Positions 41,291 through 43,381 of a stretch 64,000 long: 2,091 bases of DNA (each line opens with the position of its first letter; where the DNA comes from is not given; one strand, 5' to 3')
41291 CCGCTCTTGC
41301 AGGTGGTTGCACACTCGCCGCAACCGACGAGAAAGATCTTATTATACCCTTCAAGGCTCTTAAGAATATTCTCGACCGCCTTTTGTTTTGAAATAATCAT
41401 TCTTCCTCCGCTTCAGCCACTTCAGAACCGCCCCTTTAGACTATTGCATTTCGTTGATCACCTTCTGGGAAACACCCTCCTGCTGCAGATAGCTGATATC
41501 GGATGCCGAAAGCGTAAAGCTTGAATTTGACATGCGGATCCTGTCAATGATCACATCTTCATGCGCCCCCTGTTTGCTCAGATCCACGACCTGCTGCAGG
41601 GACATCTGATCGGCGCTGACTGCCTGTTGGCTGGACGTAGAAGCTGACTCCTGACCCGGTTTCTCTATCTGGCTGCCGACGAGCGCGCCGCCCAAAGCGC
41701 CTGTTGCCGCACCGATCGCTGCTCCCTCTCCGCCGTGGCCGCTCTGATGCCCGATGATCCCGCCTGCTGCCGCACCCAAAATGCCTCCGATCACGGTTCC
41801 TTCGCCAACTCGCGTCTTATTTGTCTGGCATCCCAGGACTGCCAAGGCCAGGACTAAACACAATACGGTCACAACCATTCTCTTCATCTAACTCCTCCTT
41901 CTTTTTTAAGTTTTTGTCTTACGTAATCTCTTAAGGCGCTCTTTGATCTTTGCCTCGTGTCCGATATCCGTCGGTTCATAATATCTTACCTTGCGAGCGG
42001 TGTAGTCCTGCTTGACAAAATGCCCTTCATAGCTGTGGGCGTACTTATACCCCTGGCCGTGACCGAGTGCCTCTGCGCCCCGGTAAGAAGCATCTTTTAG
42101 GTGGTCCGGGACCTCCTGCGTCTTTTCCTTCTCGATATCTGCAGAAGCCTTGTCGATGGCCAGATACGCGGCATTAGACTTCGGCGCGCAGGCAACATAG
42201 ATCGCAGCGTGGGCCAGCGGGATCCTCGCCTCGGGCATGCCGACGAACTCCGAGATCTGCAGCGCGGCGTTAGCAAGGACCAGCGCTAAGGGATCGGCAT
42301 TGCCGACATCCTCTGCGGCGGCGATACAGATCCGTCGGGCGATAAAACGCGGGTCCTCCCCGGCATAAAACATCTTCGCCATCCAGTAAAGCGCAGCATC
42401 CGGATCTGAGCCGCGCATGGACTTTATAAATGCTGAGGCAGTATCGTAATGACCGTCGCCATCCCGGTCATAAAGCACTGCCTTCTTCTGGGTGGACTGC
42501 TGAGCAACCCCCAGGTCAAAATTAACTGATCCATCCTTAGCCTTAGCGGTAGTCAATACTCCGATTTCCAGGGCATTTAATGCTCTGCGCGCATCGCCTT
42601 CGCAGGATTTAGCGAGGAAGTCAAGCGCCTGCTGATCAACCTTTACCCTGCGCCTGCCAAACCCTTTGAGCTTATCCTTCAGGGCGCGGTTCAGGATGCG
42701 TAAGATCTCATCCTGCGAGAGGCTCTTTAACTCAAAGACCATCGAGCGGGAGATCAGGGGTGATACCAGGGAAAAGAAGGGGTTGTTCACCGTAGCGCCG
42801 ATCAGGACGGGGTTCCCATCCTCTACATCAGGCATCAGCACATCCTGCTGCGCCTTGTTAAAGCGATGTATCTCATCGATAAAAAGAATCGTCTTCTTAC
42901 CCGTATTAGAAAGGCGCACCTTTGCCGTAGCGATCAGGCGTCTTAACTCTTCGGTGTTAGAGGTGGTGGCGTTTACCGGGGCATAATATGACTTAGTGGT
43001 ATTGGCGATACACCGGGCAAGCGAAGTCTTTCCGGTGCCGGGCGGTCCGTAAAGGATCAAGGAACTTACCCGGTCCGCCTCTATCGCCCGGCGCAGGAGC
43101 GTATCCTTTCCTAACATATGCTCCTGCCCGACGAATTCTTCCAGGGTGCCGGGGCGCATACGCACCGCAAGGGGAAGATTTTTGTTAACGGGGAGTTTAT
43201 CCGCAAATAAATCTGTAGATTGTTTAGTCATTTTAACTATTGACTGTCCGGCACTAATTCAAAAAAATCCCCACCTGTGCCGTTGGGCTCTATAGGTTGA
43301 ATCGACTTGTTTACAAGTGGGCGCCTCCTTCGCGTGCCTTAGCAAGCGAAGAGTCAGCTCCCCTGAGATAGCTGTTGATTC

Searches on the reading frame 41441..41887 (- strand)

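Call 7: search_protein_families(library=ncbifam, proteins=[window:41441-41887:-])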
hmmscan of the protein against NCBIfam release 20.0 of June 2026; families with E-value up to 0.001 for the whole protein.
window:41441-41887:- (148 aa): 3 families
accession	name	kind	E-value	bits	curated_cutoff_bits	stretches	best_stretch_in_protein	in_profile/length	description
NF053611.1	YiaD_Gzip_OmpA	equivalog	2.2e-10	40.6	175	1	9-95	2-92/206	YiaD family glycine zipper/OmpA-like lipoprotein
NF008437.0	PRK11280.1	equivalog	9.8e-10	38.5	99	1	29-91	68-130/179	hypothetical protein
NF041250.1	VI_TagQ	equivalog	2.1e-05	24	300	1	26-86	60-119/301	type VI secretion system-associated lipoprotein TagQ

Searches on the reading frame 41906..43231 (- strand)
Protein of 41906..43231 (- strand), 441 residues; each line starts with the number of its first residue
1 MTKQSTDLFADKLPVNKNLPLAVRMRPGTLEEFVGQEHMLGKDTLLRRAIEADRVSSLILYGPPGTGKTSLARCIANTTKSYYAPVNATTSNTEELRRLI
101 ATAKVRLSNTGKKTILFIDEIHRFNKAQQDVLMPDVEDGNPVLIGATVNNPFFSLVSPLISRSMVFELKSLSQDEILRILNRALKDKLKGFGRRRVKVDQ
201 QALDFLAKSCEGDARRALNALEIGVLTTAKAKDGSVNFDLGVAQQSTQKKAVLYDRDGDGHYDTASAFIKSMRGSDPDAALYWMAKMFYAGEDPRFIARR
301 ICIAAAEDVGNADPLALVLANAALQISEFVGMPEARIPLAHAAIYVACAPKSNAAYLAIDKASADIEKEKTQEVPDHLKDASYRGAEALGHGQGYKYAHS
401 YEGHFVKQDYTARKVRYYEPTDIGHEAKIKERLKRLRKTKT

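Call 7: search_protein_families(library=ncbifam, proteins=[window:41906-43231:-])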
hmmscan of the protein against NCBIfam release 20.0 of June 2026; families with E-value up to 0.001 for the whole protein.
window:41906-43231:- (441 aa): 73 families (the best 25 are shown)
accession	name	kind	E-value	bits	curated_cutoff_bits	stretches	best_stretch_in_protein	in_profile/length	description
NF009881.0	PRK13341.1-2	equivalog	2.5e-167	558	651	1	8-439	3-437/736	AAA family ATPase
NF009883.0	PRK13341.1-4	equivalog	5.9e-152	507.1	668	1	14-437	14-438/729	AAA family ATPase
NF009882.0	PRK13341.1-3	equivalog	9.2e-134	447.2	1197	1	7-436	4-436/734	AAA family ATPase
NF009880.0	PRK13341.1-1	equivalog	2.8e-92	310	891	1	19-439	6-408/599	AAA family ATPase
NF011289.0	PRK14700.1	equivalog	9.7e-60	202.2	570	1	133-440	1-298/300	recombination factor protein RarA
NF003229.0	PRK04195.1-5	equivalog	1.2e-22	80.2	280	1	17-231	3-218/413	replication factor C large subunit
NF000868.0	PRK00080.1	equivalog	4.1e-19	68.6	282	1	22-138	16-128/330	Holliday junction branch migration DNA helicase RuvB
TIGR02397.1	dnaX_nterm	equivalog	2.9e-18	66.2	250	2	21-78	4-59/355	DNA polymerase III subunit gamma/tau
NF001679.0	PRK00440.1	equivalog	2.9e-17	62.7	303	1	24-249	11-233/322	replication factor C small subunit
TIGR00635.1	ruvB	equivalog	5.6e-17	61.7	299.05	1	29-138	2-107/305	Holliday junction branch migration DNA helicase RuvB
NF003230.0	PRK04195.1-6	equivalog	3e-16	59.1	441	1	24-226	7-207/494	replication factor C large subunit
NF011523.0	PRK14962.1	equivalog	2.1e-15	56.5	576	2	93-242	99-241/474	DNA polymerase III subunits gamma and tau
NF005171.0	PRK06645.1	equivalog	5.4e-15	54.8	614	1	90-230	109-241/509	DNA polymerase III subunits gamma and tau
NF009067.0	PRK12402.1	equivalog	2e-14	53.3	317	2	24-81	8-62/340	replication factor C small subunit 2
NF003226.0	PRK04195.1-1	equivalog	7.4e-14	51.5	588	1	53-222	38-205/405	replication factor C large subunit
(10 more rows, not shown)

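Call 9: find_related_loci(query=window:41906-43231:-, collection=genome_contigs, flank=3000)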
Query window:41906-43231:- (441 aa) in genome_contigs; peptide patterns used: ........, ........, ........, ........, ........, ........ (x = any residue, [..] = any of these).
599 stretches matched a pattern (row limit reached: there are more); 589 encode a relative of the query (tblastn E <= 1e-3); the best 80 are kept; 80 distinct loci.
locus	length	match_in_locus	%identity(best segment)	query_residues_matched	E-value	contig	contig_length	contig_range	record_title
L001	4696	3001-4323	99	1-441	0e+0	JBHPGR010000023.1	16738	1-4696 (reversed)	Candidatus Omnitrophota bacterium isolate SAG AM-311-N03 NODE_23_length_16738_cov_29.110232, whole genome shotgun sequen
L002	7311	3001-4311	75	1-437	0e+0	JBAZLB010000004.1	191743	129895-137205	MAG: Candidatus Omnitrophota bacterium isolate SO_2017_LW4_158 scaffold_229_c1_LW137-91_2017, whole genome shotgun seque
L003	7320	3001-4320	78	2-441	0e+0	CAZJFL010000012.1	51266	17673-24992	MAG TPA_asm: uncultured Planctomycetales bacterium isolate SRP178699_co1_171 genome assembly, contig: NODE_580_length_51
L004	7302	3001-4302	74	5-438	0e+0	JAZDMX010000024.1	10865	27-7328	MAG: Candidatus Omnitrophota bacterium isolate MEGAHIT-group-0.683 k141_830931, whole genome shotgun sequence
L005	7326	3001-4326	73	1-441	0e+0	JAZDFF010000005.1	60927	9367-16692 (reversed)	MAG: Candidatus Omnitrophota bacterium isolate MEGAHIT-group-0.194 k141_7506319, whole genome shotgun sequence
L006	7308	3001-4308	76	3-437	0e+0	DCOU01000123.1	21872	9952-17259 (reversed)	MAG TPA_asm: Candidatus Omnitrophica bacterium UBA1562 UBA1562_contig_5177, whole genome shotgun sequence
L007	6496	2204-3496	74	7-438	0e+0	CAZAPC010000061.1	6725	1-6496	MAG TPA_asm: uncultured Planctomycetales bacterium isolate SRP098346_co1_103 genome assembly, contig: NODE_16073_length_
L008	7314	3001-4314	74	4-439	0e+0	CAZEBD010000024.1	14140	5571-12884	MAG TPA_asm: uncultured Planctomycetales bacterium isolate SRP192927_co7_238 genome assembly, contig: NODE_8306_length_1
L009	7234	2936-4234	75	7-438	0e+0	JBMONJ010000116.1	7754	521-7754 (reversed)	MAG: Candidatus Omnitrophota bacterium isolate Betzabe_MAG073 MAG073_116, whole genome shotgun sequence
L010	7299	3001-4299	73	7-436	0e+0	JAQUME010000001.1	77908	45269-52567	MAG: Candidatus Omnitrophota bacterium isolate STD1_147 NODE_618_length_77908_cov_11.752832_Sandtown_D1, whole genome sh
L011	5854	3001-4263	76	17-437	0e+0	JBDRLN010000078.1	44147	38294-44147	MAG: Candidatus Omnitrophota bacterium isolate MEGAHIT-group-1.780 k141_7936859, whole genome shotgun sequence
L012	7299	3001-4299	74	7-440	0e+0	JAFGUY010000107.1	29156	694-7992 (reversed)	MAG: Candidatus Omnitrophota bacterium isolate ZodW_Metabat.114 k87_22632195, whole genome shotgun sequence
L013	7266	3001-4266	75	16-437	0e+0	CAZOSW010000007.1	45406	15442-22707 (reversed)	MAG TPA_asm: uncultured Planctomycetales bacterium isolate SRP178699_co1_577 genome assembly, contig: NODE_722_length_45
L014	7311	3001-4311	69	4-438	0e+0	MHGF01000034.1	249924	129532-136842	MAG: Omnitrophica WOR_2 bacterium GWF2_43_52 gwf2_scaffold_449, whole genome shotgun sequence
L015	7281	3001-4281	74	7-433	0e+0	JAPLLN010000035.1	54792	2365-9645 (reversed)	MAG: Candidatus Omnitrophota bacterium isolate LacPavin_0419_WC70S_MAG_47_9 LacPavin_0419_WC70S_scaffold_842711, whole g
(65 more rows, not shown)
